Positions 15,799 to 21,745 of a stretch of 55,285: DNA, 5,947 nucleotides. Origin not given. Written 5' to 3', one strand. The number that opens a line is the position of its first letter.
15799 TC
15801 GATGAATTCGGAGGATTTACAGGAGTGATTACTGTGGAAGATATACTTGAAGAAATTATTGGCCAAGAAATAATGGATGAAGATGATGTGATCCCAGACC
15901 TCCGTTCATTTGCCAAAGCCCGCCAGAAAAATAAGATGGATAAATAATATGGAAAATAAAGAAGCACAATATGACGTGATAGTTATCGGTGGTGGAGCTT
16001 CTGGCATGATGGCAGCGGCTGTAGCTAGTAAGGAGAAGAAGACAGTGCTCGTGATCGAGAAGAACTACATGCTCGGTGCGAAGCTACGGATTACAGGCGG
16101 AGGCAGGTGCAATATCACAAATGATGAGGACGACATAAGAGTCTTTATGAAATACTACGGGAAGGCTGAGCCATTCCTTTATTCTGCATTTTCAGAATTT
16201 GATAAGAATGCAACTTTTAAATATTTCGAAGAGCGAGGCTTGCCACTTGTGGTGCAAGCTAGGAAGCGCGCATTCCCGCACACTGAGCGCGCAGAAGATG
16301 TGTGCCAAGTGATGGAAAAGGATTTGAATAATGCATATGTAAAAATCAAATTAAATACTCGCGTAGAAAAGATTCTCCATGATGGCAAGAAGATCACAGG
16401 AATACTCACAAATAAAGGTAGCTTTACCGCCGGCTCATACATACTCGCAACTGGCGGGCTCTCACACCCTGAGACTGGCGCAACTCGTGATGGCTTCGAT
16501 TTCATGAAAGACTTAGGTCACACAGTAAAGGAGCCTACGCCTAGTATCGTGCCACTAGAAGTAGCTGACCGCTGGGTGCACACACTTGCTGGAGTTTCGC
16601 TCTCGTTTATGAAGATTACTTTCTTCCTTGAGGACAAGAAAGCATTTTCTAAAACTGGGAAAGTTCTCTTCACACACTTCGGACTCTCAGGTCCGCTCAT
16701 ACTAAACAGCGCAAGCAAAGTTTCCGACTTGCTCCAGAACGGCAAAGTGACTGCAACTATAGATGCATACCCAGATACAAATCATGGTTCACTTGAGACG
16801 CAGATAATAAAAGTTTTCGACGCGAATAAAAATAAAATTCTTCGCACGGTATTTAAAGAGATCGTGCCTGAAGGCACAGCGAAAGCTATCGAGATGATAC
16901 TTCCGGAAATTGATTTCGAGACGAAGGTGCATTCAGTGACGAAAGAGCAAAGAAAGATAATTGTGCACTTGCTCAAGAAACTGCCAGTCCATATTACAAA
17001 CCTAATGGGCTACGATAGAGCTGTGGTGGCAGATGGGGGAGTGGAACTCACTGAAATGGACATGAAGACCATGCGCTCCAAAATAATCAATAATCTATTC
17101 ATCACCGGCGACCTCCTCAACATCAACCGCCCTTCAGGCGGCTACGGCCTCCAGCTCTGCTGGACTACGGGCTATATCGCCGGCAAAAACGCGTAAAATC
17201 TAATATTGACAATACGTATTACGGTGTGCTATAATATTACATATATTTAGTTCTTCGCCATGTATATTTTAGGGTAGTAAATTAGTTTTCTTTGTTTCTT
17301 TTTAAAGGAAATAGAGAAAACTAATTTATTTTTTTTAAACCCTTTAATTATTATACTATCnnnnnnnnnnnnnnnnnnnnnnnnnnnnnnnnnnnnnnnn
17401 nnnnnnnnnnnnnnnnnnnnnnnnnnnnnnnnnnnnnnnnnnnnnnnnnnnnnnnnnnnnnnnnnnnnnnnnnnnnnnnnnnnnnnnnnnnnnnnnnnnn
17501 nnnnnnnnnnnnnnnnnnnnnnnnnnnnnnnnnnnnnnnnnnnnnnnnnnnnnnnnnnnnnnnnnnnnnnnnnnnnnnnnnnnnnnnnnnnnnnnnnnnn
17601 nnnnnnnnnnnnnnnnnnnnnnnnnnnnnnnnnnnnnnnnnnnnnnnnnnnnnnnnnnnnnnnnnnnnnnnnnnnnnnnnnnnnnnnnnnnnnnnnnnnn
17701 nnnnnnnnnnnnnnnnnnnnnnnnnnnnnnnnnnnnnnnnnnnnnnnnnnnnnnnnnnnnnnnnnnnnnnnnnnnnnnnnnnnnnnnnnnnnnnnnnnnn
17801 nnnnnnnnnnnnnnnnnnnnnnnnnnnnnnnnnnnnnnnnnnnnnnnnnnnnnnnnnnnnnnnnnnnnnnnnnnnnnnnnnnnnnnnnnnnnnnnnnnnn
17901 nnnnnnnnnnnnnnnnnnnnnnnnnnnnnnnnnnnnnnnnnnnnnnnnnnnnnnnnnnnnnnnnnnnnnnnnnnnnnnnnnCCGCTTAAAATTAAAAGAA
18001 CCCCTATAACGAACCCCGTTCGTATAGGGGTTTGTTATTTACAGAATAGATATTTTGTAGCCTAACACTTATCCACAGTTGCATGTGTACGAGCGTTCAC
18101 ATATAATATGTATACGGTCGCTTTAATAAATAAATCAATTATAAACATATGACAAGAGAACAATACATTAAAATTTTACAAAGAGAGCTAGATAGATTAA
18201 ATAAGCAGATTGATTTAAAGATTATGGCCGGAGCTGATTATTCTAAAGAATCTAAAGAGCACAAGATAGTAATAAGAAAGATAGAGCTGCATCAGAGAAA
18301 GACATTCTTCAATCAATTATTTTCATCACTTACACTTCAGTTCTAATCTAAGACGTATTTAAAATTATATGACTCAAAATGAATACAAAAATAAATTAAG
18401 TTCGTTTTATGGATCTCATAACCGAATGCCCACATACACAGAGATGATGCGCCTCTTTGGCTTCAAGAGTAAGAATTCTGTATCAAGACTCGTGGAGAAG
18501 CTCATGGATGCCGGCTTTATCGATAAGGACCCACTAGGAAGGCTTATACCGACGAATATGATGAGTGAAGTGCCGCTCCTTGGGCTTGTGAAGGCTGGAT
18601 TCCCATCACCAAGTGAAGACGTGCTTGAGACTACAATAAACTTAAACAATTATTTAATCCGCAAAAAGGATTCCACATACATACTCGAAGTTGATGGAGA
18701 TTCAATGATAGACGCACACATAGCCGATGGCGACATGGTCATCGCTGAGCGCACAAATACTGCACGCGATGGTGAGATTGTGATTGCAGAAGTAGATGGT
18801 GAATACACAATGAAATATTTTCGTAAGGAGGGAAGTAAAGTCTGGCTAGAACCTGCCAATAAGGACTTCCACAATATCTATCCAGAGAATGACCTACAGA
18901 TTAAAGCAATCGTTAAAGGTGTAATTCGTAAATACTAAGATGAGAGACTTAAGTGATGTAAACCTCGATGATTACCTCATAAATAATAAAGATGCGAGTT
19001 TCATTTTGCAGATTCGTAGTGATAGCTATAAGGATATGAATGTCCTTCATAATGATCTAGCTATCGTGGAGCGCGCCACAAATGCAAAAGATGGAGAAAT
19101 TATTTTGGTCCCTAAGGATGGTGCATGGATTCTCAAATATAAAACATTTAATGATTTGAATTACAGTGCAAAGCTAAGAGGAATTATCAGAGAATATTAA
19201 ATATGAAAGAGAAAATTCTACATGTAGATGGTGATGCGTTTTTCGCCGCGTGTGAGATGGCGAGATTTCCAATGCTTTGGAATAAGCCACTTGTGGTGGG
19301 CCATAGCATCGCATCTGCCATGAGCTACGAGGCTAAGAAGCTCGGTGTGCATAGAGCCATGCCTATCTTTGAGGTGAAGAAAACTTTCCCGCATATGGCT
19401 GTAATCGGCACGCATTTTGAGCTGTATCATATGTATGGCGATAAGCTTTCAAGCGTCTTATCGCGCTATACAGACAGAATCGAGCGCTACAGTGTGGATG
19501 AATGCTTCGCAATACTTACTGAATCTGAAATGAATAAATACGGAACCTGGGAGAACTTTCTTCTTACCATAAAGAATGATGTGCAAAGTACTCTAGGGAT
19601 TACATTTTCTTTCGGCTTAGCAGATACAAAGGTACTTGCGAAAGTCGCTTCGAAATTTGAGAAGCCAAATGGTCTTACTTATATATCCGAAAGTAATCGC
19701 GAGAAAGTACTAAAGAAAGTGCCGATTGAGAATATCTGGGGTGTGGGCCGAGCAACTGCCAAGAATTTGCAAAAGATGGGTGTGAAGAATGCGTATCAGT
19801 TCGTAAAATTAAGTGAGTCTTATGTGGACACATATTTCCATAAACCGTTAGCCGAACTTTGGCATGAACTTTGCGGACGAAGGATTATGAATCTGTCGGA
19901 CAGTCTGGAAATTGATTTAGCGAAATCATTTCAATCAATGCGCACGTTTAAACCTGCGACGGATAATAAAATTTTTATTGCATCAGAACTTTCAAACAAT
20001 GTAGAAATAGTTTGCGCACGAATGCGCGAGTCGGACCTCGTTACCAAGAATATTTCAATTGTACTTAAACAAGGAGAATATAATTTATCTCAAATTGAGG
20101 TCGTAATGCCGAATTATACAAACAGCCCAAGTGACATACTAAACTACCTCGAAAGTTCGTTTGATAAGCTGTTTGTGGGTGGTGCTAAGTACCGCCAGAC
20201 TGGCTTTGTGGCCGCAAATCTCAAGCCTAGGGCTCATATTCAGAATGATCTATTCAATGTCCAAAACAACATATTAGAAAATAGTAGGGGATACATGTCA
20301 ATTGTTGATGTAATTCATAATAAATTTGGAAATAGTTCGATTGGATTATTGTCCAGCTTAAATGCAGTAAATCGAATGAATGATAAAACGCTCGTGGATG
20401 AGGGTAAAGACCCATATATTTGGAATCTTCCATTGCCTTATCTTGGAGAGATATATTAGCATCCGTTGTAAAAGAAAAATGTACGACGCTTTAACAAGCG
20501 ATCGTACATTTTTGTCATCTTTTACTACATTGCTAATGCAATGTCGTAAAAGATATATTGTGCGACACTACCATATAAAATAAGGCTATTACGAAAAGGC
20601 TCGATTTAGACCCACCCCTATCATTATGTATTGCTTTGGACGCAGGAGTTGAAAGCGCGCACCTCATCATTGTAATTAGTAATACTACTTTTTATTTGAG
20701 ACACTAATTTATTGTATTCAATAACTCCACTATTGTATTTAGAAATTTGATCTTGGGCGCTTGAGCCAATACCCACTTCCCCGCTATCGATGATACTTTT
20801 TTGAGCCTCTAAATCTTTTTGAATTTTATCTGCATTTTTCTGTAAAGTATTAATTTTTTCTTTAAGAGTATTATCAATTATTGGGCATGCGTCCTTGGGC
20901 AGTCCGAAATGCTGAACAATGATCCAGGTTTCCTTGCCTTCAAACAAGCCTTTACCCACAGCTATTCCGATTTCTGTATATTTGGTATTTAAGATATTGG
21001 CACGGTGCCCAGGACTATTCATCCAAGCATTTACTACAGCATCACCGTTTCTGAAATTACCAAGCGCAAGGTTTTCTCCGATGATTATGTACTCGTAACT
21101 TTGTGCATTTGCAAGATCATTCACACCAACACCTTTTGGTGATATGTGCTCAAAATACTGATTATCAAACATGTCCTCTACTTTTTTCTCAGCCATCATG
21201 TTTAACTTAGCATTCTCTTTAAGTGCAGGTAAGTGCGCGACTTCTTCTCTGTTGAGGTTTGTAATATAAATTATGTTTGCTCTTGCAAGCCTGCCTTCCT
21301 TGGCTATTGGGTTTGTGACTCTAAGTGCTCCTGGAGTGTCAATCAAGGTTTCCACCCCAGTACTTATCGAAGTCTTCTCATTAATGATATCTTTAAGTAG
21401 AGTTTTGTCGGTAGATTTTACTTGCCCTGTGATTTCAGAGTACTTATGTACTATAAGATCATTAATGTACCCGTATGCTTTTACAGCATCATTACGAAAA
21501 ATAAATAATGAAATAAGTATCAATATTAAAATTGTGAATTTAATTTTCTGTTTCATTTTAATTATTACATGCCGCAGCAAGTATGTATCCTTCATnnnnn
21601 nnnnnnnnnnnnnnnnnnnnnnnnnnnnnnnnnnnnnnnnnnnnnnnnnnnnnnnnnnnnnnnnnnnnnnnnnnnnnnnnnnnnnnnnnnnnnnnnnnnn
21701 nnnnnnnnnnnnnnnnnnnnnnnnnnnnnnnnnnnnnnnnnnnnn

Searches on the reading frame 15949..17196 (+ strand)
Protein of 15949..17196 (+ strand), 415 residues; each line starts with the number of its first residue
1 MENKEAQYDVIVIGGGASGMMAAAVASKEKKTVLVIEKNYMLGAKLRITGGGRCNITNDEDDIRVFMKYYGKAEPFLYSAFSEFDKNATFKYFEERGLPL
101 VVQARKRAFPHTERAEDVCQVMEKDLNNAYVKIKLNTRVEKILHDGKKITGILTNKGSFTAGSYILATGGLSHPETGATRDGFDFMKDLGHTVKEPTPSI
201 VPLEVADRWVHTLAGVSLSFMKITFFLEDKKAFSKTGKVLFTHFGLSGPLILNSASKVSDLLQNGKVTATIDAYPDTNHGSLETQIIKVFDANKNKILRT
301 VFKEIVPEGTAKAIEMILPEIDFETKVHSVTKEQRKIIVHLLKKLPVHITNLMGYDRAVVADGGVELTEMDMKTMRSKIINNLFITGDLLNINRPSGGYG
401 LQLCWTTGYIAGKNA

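Call 53: search_protein_families(library=pfam, proteins=[window:15949-17196:+], max_evalue=0.001)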
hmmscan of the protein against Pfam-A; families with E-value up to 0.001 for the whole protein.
window:15949-17196:+ (415 aa): 12 families
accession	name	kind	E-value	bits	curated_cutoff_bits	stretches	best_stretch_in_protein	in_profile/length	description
PF03486.20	HI0933_like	-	2.1e-73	247.2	50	1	9-413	2-243/244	HI0933-like protein Rossmann domain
PF22780.1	HI0933_like_1st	-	3.9e-29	102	27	1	198-360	2-165/165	HI0933-like protein barrel and H2TH domain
PF00890.30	FAD_binding_2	-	1.1e-11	45.1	20.4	1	9-67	1-64/414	FAD binding domain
PF12831.13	FAD_oxidored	-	9.3e-11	42.1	27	1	9-169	1-145/416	FAD dependent oxidoreductase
PF01266.30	DAO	-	1.3e-09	38.5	27.9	1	9-40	1-32/353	FAD dependent oxidoreductase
PF13738.12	Pyr_redox_3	-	8.4e-09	35.5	30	1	84-176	46-140/305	Pyridine nucleotide-disulphide oxidoreductase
PF07992.20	Pyr_redox_2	-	9e-09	35.6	26.1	0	101-170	170-237/291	Pyridine nucleotide-disulphide oxidoreductase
PF01946.23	Thi4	-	1.1e-06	28.5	26.2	0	6-45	16-56/235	Thi4 family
PF01134.28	GIDA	-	1.6e-06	27.9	22.1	0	9-39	1-31/391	Glucose inhibited division protein A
PF00070.33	Pyr_redox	-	4.8e-06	27.4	22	0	10-40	2-32/82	Pyridine nucleotide-disulphide oxidoreductase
PF01494.25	FAD_binding_3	-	7.4e-06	25.8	22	1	8-156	2-140/349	FAD binding domain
PF13450.12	NAD_binding_8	-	1.2e-05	25.9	21.9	1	12-43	1-32/68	NAD(P)-binding Rossmann-like domain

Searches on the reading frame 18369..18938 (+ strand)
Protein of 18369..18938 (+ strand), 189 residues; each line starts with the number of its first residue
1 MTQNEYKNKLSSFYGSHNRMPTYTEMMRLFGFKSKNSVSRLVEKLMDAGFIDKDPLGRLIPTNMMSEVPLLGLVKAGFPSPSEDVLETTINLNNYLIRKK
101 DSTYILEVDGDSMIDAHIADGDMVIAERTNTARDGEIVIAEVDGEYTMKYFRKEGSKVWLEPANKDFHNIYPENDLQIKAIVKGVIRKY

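Call 53: search_protein_families(library=pfam, proteins=[window:18369-18938:+], max_evalue=0.001)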
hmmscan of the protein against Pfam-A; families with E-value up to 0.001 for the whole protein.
window:18369-18938:+ (189 aa): 2 families
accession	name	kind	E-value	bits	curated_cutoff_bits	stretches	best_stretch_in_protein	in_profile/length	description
PF00717.28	Peptidase_S24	-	4.1e-28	97.8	23.3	1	69-180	1-113/116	Peptidase S24-like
PF01726.22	LexA_DNA_bind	-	0.0007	19.8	23.7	0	19-55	24-60/65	LexA DNA binding domain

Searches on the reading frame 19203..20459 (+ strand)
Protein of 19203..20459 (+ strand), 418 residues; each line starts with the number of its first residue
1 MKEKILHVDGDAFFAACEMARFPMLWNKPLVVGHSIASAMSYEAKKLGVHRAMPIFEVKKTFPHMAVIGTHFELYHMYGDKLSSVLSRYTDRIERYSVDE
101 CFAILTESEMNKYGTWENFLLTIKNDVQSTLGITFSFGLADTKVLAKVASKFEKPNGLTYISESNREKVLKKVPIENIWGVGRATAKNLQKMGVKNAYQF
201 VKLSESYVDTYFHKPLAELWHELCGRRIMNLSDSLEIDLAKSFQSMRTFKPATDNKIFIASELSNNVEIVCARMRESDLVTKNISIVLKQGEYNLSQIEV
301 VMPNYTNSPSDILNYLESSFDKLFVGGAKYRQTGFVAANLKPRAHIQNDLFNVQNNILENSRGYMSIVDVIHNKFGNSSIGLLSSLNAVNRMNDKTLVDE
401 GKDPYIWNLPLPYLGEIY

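Call 53: search_protein_families(library=pfam, proteins=[window:19203-20459:+], max_evalue=0.001)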
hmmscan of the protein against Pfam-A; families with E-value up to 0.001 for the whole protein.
window:19203-20459:+ (418 aa): 3 families
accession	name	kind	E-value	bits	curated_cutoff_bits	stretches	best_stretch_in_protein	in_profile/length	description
PF00817.25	IMS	-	1.5e-37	129.2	23.2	1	8-151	1-148/148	impB/mucB/samB family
PF11799.13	IMS_C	-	1.9e-11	44.8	20.7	1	241-350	2-109/109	impB/mucB/samB family C-terminal domain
PF11798.14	IMS_HHH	-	2.1e-06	28.1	24.4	1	165-194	3-32/32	IMS family HHH motif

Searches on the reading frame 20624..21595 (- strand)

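Call 53: search_protein_families(library=pfam, proteins=[window:20624-21595:-], max_evalue=0.001)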
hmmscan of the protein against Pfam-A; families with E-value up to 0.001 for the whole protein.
window:20624-21595:- (323 aa): 1 family
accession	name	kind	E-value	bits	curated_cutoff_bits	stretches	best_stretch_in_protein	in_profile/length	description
PF00188.32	CAP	-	1.7e-15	58.3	21.1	1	120-221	11-110/117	Cysteine-rich secretory protein family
